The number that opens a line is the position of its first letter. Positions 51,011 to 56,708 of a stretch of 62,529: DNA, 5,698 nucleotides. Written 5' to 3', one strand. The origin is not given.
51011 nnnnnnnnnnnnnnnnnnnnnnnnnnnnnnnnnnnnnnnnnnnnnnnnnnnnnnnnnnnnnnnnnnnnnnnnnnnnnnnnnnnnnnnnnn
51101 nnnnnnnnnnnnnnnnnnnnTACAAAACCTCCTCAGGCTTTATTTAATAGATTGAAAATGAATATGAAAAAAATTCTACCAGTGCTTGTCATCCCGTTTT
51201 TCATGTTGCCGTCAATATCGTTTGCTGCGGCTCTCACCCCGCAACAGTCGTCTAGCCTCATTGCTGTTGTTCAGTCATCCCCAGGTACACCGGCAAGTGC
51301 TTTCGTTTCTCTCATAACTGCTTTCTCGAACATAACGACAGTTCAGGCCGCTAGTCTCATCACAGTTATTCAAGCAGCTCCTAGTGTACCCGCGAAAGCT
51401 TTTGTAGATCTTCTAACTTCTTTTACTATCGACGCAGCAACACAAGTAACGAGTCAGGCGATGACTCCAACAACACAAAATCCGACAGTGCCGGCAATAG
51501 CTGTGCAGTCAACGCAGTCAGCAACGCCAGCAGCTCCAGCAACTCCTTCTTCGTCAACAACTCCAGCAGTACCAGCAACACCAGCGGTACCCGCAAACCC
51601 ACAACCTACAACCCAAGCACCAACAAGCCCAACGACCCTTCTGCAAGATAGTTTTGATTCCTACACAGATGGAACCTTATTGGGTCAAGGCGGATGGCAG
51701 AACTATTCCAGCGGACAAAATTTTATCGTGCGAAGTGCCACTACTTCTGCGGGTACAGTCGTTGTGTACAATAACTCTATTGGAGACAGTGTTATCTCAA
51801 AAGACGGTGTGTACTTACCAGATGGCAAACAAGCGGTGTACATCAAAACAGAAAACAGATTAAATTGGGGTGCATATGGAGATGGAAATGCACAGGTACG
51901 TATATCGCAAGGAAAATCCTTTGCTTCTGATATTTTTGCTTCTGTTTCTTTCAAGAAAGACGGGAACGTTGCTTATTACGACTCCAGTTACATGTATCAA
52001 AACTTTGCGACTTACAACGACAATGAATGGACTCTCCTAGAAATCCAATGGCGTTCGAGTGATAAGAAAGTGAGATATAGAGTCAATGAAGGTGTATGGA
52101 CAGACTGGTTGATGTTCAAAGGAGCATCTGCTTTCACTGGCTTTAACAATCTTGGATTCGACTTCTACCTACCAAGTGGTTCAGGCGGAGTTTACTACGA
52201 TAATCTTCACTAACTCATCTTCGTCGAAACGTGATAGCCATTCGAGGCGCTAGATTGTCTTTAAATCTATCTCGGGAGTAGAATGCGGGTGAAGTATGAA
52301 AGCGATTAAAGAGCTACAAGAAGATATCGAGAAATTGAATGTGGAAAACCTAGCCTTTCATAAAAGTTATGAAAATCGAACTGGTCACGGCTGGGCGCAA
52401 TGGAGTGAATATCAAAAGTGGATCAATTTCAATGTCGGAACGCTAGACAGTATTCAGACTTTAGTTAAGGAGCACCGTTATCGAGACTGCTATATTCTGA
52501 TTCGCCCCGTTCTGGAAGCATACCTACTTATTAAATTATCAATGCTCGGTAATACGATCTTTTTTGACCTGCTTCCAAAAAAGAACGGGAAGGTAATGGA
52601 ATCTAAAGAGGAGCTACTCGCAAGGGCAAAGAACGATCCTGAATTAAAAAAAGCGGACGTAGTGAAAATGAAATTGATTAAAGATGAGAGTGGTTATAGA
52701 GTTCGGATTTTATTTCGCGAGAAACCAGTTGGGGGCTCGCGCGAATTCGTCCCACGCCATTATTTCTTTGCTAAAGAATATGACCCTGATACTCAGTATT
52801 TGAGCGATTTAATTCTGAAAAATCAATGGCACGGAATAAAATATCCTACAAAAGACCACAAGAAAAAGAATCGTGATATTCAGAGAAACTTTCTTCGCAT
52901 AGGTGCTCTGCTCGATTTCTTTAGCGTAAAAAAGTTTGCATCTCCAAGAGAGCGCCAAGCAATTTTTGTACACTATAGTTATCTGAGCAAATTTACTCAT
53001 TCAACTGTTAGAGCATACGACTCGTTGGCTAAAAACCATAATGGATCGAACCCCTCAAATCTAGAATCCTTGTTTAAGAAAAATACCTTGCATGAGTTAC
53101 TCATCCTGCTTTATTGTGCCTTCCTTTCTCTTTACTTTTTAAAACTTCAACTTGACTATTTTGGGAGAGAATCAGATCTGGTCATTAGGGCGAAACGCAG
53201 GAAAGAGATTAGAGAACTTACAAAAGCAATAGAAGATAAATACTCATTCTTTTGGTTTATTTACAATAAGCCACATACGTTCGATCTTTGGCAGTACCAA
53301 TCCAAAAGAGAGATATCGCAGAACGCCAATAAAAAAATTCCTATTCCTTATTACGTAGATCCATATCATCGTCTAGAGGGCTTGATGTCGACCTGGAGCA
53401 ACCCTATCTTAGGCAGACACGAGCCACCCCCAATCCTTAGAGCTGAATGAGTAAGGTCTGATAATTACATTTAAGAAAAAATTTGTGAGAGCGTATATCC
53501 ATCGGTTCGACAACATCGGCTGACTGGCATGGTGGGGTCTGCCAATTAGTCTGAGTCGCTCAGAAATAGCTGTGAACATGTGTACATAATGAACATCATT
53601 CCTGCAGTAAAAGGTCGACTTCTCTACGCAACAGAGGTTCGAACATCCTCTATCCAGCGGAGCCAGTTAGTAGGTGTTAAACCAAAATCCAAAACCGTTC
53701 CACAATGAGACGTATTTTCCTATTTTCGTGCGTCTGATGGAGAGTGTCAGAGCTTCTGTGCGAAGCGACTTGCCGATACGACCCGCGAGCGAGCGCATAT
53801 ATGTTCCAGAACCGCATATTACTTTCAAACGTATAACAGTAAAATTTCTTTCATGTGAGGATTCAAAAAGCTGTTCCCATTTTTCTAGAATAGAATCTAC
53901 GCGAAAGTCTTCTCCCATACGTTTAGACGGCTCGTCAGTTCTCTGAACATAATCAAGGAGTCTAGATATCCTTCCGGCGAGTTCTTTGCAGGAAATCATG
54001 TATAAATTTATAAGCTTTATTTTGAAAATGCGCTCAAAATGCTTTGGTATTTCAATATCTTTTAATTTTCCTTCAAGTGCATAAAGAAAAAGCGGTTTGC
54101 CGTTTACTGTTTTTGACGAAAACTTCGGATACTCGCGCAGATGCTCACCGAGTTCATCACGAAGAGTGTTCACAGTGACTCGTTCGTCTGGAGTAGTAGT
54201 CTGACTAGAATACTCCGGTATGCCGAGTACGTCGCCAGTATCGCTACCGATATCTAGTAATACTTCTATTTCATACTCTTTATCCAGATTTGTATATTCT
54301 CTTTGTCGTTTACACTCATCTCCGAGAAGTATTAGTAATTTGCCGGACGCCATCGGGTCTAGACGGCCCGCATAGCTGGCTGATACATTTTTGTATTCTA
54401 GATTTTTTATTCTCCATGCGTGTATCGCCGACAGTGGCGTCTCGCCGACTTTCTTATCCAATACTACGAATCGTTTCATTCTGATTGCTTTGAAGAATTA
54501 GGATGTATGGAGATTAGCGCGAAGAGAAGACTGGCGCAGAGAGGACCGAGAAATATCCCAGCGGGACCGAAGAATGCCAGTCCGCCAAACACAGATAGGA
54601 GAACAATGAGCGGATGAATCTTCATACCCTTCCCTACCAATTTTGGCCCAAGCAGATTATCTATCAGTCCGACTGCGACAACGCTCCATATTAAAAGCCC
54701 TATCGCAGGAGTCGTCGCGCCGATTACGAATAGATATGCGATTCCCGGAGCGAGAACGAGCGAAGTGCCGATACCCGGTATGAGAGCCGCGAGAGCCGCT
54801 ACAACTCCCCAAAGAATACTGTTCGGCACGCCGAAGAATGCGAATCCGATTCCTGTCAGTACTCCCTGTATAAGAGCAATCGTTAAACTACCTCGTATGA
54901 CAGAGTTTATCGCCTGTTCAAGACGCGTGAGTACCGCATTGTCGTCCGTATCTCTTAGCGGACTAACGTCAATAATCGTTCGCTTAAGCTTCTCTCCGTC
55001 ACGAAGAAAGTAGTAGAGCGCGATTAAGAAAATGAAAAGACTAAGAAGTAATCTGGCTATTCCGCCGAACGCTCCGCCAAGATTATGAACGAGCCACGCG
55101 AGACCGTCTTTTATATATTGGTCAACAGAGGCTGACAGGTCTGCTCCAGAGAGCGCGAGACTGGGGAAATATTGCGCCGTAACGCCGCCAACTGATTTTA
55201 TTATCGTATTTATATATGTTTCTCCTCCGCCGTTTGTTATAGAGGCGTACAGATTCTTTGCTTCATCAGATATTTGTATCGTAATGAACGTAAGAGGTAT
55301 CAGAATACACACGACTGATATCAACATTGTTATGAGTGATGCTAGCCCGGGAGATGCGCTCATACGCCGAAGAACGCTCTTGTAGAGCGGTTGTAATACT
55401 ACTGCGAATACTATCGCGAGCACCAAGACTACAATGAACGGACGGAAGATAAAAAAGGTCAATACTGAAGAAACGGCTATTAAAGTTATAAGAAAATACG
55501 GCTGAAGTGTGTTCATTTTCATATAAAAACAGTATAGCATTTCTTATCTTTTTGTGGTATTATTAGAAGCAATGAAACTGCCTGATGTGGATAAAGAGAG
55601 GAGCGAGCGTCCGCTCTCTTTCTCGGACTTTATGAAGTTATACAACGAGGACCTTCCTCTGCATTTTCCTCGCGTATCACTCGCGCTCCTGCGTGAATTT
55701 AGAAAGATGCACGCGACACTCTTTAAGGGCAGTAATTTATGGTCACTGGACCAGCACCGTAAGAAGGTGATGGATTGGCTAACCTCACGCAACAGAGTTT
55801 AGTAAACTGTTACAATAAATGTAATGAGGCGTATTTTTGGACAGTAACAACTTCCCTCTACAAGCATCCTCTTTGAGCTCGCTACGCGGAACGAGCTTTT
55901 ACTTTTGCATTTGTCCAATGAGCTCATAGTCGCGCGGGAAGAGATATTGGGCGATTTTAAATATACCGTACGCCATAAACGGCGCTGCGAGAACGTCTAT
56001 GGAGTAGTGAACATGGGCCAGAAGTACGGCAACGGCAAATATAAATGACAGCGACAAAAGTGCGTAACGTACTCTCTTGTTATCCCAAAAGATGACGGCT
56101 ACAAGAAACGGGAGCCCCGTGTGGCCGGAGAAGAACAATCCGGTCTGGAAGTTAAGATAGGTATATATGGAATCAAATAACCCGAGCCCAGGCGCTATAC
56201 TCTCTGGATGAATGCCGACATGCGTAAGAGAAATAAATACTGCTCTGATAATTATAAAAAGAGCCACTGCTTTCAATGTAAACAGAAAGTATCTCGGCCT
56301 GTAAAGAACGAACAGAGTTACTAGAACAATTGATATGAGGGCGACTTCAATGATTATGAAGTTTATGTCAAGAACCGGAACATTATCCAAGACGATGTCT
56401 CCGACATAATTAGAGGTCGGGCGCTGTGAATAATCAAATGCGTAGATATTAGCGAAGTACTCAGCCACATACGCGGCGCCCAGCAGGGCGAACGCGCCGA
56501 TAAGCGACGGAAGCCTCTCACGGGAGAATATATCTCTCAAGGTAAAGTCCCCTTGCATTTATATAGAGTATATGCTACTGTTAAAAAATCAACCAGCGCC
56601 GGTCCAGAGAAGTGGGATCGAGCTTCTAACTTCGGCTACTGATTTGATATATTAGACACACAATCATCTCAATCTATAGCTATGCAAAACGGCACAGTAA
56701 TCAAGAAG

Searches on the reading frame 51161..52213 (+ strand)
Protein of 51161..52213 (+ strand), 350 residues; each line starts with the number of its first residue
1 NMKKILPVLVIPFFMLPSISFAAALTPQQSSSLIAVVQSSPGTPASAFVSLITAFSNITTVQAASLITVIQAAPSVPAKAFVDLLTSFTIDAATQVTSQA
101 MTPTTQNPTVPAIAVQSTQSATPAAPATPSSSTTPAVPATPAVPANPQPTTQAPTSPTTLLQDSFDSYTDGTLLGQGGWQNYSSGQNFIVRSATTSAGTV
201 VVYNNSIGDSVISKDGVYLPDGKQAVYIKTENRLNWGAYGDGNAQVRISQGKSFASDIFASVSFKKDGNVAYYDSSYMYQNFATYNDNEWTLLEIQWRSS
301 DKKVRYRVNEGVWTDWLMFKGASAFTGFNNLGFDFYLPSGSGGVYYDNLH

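Call 15: search_protein_families(library=pfam, proteins=[window:51161-52213:+], max_evalue=0.01)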
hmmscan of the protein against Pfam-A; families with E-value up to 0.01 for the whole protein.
window:51161-52213:+ (350 aa): 0 families

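Call 16: search_protein_families(library=phrogs, proteins=[window:51161-52213:+], max_evalue=0.001)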
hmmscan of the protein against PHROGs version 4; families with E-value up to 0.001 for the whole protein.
window:51161-52213:+ (350 aa): 0 families

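Call 50: search_protein_families(library=pfam, proteins=[window:51161-52213:+], max_evalue=0.01)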
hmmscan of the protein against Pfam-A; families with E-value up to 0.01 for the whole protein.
window:51161-52213:+ (350 aa): 0 families

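Call 51: search_protein_families(library=phrogs, proteins=[window:51161-52213:+], max_evalue=0.001)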
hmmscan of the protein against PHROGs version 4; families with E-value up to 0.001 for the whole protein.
window:51161-52213:+ (350 aa): 0 families

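Call 68: search_protein_families(library=padloc, proteins=[window:51161-52213:+], max_evalue=0.01)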
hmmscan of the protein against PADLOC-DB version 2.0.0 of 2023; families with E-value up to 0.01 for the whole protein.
window:51161-52213:+ (350 aa): 0 families

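Call 69: search_protein_families(library=ncbifam, proteins=[window:51161-52213:+], max_evalue=0.01)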
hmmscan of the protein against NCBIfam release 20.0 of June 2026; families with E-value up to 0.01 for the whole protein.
window:51161-52213:+ (350 aa): 1 family
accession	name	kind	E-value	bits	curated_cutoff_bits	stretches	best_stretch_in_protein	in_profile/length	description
NF049908.1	RadD_AT_adhesin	equivalog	0.004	13.7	3500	1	12-199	154-333/3502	autotransporter adhesin RadD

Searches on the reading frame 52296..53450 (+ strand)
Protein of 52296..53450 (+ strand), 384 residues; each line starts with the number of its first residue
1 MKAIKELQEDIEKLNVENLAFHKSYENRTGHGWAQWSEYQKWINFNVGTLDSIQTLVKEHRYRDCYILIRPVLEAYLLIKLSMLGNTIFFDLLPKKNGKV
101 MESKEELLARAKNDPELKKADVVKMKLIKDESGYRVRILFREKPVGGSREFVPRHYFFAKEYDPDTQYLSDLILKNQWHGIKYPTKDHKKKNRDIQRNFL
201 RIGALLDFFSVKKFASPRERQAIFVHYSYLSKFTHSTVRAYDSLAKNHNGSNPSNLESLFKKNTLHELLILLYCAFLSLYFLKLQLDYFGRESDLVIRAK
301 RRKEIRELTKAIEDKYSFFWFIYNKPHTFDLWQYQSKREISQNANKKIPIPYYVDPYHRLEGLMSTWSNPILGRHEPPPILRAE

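Call 15: search_protein_families(library=pfam, proteins=[window:52296-53450:+], max_evalue=0.01)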
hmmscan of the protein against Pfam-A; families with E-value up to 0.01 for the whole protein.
window:52296-53450:+ (384 aa): 1 family
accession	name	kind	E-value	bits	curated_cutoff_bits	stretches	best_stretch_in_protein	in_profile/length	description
PF18928.5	DUF5677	-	8.2e-05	23.2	27.1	1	49-250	14-164/166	Family of unknown function (DUF5677)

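Call 16: search_protein_families(library=phrogs, proteins=[window:52296-53450:+], max_evalue=0.001)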
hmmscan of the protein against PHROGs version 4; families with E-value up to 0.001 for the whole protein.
window:52296-53450:+ (384 aa): 0 families

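Call 51: search_protein_families(library=phrogs, proteins=[window:52296-53450:+], max_evalue=0.001)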
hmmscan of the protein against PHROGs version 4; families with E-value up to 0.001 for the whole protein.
window:52296-53450:+ (384 aa): 0 families

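Call 59: find_encoding_contigs(protein=window:52296-53450:+, flank=2000, max_places=3)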
Protein window:52296-53450:+ (384 aa): 5 contigs read that carry it; 2 places shown.
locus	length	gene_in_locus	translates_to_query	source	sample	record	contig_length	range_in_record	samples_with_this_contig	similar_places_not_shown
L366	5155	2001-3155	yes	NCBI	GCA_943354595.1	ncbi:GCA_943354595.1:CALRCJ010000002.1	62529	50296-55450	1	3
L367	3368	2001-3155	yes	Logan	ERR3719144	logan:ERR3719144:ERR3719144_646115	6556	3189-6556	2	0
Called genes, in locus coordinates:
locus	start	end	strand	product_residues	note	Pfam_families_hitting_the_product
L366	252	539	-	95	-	-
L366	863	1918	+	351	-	-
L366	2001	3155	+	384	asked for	-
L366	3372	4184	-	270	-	PF01509:TruB_N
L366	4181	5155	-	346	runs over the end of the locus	PF01594:AI-2E_transport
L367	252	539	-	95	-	-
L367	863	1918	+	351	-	-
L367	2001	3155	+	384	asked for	-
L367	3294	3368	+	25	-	?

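Call 60: find_encoding_contigs(protein=window:52296-53450:+, flank=10000, max_places=10)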
Protein window:52296-53450:+ (384 aa): 5 contigs read that carry it; 2 places shown.
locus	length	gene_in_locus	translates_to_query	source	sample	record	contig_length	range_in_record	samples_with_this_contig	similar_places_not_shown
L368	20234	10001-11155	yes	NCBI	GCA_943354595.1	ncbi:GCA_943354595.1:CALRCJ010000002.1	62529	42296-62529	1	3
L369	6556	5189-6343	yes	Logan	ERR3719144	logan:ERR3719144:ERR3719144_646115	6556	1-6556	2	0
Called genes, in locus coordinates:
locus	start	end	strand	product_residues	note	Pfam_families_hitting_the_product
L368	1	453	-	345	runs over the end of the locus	PF06723:MreB_Mbl, PF00022:Actin, PF00012:HSP70, PF14450:FtsA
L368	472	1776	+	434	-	PF00275:EPSP_synthase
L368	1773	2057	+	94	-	-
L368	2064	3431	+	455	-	PF01327:Pep_deformylase, PF00551:Formyl_trans_N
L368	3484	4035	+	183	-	PF00578:AhpC-TSA, PF08534:Redoxin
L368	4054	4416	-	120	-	-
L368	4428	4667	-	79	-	PF00462:Glutaredoxin, PF02798:GST_N (weak), PF13417:GST_N_3, PF13409:GST_N_2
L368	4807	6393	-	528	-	PF00239:Resolvase, PF07508:Recombinase, PF13408:Zn_ribbon_recom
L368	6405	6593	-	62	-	-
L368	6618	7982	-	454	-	-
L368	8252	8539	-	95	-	-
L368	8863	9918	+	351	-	-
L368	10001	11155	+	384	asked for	-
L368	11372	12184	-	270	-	PF01509:TruB_N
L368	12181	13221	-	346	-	PF01594:AI-2E_transport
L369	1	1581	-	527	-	?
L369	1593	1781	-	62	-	-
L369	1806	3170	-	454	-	-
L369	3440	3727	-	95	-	-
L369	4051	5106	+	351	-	-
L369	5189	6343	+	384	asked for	-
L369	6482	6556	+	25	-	?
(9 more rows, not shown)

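Call 68: search_protein_families(library=padloc, proteins=[window:52296-53450:+], max_evalue=0.01)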
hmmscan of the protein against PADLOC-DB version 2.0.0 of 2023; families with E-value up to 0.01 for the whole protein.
window:52296-53450:+ (384 aa): 0 families

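Call 69: search_protein_families(library=ncbifam, proteins=[window:52296-53450:+], max_evalue=0.01)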
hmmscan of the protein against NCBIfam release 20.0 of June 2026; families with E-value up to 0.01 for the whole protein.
window:52296-53450:+ (384 aa): 0 families

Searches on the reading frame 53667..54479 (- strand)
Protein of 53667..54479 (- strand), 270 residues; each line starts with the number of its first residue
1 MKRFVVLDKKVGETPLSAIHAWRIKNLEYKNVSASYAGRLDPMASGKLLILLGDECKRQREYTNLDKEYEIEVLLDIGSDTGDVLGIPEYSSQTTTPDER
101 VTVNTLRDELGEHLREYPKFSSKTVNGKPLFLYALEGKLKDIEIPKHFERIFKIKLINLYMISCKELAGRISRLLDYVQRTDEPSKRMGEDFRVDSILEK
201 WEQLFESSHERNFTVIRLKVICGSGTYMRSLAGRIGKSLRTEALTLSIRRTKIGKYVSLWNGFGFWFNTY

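Call 15: search_protein_families(library=pfam, proteins=[window:53667-54479:-], max_evalue=0.01)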
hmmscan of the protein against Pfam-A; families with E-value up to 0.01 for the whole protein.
window:53667-54479:- (270 aa): 1 family
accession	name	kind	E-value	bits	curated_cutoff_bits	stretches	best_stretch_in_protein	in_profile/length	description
PF01509.24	TruB_N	-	6.1e-19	69.3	27.3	1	33-159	8-132/149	TruB family pseudouridylate synthase (N terminal domain)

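Call 16: search_protein_families(library=phrogs, proteins=[window:53667-54479:-], max_evalue=0.001)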
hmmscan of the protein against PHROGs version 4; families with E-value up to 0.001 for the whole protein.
window:53667-54479:- (270 aa): 0 families

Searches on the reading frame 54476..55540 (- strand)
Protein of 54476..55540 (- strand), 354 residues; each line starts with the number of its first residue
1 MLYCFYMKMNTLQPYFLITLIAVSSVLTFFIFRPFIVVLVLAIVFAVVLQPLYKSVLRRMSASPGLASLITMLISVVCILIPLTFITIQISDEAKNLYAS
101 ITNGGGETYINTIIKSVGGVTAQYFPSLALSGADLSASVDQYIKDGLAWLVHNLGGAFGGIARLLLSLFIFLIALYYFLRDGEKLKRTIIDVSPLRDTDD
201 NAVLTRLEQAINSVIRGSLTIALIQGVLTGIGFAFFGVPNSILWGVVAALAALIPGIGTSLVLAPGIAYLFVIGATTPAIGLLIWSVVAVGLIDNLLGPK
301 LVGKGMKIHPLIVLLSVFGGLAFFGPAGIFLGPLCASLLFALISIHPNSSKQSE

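Call 15: search_protein_families(library=pfam, proteins=[window:54476-55540:-], max_evalue=0.01)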
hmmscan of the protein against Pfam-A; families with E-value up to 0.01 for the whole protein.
window:54476-55540:- (354 aa): 1 family
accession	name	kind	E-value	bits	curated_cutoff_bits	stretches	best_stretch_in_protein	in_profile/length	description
PF01594.21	AI-2E_transport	-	2.3e-57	195.1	34.3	1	17-343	3-323/327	AI-2E family transporter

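Call 16: search_protein_families(library=phrogs, proteins=[window:54476-55540:-], max_evalue=0.001)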
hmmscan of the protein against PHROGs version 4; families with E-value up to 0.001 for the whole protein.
window:54476-55540:- (354 aa): 1 family
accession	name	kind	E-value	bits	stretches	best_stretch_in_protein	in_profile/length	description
phrog_24681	-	unknown function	2.5e-15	57.9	1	23-344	40-360/375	-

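Call 58: find_encoding_contigs(protein=window:54476-55540:-, flank=2000, max_places=3)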
Protein window:54476-55540:- (354 aa): no gene with exactly this product is on record in the collection.

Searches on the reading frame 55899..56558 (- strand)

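Call 15: search_protein_families(library=pfam, proteins=[window:55899-56558:-], max_evalue=0.01)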
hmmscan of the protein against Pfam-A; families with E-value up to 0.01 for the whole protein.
window:55899-56558:- (219 aa): 2 families
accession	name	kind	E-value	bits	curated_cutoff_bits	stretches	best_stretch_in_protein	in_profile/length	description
PF14360.12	PAP2_C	-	1.1e-06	29.5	27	1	141-201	5-70/74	PAP2 superfamily C-terminal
PF01569.27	PAP2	-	0.00082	19.6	27.2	1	141-208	50-126/130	PAP2 superfamily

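Call 16: search_protein_families(library=phrogs, proteins=[window:55899-56558:-], max_evalue=0.001)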
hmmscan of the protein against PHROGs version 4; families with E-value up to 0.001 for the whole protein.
window:55899-56558:- (219 aa): 0 families
